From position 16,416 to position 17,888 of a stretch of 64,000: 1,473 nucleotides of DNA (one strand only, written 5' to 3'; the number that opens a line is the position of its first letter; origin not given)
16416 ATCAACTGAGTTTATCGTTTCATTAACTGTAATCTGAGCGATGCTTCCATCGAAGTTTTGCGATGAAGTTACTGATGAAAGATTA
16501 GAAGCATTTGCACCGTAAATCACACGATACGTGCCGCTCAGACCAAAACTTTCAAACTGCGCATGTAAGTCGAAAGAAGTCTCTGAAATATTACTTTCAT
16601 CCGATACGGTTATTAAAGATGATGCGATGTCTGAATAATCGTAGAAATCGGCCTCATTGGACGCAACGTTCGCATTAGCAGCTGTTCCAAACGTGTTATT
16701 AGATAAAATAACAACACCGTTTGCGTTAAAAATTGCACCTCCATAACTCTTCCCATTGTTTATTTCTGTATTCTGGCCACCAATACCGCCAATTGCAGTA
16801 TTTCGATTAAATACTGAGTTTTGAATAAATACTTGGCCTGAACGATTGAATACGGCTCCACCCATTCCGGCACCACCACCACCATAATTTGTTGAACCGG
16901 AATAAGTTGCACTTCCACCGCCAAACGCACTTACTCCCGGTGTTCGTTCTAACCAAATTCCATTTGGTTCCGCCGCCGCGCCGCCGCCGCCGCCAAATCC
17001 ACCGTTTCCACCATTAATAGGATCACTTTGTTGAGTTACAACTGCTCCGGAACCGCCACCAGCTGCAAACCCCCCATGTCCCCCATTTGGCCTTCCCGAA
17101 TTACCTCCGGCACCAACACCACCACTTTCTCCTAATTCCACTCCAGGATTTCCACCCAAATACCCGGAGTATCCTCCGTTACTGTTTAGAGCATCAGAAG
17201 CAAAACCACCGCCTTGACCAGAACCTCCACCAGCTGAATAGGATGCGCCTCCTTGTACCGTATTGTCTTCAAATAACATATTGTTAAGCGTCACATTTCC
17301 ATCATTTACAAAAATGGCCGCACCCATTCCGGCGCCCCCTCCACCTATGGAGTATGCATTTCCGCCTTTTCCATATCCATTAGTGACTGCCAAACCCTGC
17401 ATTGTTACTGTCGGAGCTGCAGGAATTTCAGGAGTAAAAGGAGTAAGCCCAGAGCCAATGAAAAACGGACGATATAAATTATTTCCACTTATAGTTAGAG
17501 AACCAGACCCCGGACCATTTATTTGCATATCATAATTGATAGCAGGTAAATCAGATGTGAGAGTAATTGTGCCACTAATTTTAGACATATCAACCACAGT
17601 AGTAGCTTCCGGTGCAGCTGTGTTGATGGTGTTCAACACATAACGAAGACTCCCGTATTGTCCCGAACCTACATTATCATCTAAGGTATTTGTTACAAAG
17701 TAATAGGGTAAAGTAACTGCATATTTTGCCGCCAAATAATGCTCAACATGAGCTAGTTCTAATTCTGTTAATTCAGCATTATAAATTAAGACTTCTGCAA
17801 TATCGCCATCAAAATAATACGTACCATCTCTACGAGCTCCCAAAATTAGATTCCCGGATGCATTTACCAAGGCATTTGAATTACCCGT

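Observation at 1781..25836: Regulator-linked island of three paralogous giant T9SS cargo proteins with swapped N-terminal payloads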

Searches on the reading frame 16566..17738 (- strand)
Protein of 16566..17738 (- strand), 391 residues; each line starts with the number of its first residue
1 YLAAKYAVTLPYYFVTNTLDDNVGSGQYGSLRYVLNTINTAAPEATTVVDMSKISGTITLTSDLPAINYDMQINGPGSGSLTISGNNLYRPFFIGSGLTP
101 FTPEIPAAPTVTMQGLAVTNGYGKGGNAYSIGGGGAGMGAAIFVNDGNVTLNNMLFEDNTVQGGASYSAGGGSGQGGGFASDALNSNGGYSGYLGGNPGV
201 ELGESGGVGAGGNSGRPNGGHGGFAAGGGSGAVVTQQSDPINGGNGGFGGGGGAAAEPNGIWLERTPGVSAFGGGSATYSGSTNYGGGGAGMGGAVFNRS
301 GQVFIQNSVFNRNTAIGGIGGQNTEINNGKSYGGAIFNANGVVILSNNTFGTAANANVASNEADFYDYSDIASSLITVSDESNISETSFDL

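Call 50: search_protein_families(library=pfam, proteins=[window:16566-17738:-], max_evalue=0.01)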
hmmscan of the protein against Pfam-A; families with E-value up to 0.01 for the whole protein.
window:16566-17738:- (391 aa): 0 families

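Call 80: search_protein_families(library=pfam, proteins=[window:16566-17738:-], max_evalue=10)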
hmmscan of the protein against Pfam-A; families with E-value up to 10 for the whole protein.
window:16566-17738:- (391 aa): 0 families
